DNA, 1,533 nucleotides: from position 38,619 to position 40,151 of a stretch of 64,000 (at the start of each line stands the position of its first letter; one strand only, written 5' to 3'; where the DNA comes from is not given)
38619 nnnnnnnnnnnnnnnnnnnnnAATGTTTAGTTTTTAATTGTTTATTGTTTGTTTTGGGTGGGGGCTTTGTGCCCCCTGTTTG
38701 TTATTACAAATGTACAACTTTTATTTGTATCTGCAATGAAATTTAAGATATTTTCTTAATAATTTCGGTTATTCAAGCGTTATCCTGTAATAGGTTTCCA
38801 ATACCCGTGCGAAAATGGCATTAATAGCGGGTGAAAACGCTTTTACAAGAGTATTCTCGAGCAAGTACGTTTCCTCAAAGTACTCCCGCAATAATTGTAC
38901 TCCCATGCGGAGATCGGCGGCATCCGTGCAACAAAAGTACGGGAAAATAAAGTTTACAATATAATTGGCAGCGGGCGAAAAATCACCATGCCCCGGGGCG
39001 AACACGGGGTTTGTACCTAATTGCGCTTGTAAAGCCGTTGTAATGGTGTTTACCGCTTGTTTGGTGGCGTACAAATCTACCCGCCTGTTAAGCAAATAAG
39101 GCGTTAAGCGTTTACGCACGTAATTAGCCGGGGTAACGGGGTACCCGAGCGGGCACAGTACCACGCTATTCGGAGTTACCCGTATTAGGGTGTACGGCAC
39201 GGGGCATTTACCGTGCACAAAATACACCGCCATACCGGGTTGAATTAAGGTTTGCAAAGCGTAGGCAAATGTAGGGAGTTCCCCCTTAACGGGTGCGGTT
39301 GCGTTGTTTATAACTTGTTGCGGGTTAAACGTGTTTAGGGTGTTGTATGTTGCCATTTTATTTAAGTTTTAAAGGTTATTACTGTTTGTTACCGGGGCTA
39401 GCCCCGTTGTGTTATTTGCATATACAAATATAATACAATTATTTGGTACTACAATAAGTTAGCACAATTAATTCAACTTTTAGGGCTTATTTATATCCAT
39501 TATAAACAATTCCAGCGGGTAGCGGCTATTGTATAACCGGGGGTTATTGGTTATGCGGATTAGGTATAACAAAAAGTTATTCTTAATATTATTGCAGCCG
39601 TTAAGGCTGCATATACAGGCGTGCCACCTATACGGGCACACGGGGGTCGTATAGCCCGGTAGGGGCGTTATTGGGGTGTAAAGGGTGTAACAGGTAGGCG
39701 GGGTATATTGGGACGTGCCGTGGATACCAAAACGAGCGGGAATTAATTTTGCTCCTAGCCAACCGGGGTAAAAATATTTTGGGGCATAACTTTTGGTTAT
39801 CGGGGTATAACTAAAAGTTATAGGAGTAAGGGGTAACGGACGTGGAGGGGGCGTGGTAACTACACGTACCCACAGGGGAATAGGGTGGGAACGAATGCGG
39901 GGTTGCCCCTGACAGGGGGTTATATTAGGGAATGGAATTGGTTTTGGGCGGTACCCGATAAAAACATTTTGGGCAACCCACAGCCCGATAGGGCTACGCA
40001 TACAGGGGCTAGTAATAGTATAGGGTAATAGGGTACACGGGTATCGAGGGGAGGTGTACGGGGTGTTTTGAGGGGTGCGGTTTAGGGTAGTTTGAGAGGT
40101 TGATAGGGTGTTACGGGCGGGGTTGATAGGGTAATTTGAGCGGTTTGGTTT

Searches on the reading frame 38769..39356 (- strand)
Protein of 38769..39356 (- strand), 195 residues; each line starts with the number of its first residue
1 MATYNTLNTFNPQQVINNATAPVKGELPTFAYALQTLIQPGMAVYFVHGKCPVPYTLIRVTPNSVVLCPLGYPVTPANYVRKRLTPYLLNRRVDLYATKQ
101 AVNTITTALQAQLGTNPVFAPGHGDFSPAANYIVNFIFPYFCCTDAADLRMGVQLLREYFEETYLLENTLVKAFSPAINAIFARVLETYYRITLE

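Call 10: search_protein_families(library=pfam, proteins=[window:38769-39356:-], max_evalue=0.01)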
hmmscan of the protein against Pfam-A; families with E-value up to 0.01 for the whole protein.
window:38769-39356:- (195 aa): 0 families

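Call 11: search_protein_families(library=phrogs, proteins=[window:38769-39356:-], max_evalue=0.01)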
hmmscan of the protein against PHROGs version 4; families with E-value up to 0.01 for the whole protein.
window:38769-39356:- (195 aa): 0 families

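Call 23: find_related_loci(query=window:38769-39356:-, collection=viral_contigs, flank=6000)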
Query window:38769-39356:- (195 aa) in viral_contigs; peptide patterns used: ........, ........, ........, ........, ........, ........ (x = any residue, [..] = any of these).
3 stretches matched a pattern, but none encodes a relative of the query by tblastn (E <= 1e-3).

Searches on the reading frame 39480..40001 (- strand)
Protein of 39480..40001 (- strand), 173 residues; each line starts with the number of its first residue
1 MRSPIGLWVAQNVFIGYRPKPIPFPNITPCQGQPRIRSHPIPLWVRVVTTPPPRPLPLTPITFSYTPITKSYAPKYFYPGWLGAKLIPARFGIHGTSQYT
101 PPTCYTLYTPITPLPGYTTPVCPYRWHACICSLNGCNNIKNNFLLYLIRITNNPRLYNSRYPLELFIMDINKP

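Call 10: search_protein_families(library=pfam, proteins=[window:39480-40001:-], max_evalue=0.01)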
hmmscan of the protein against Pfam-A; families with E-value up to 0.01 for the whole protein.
window:39480-40001:- (173 aa): 0 families

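Call 11: search_protein_families(library=phrogs, proteins=[window:39480-40001:-], max_evalue=0.01)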
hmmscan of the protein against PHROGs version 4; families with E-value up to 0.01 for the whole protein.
window:39480-40001:- (173 aa): 0 families
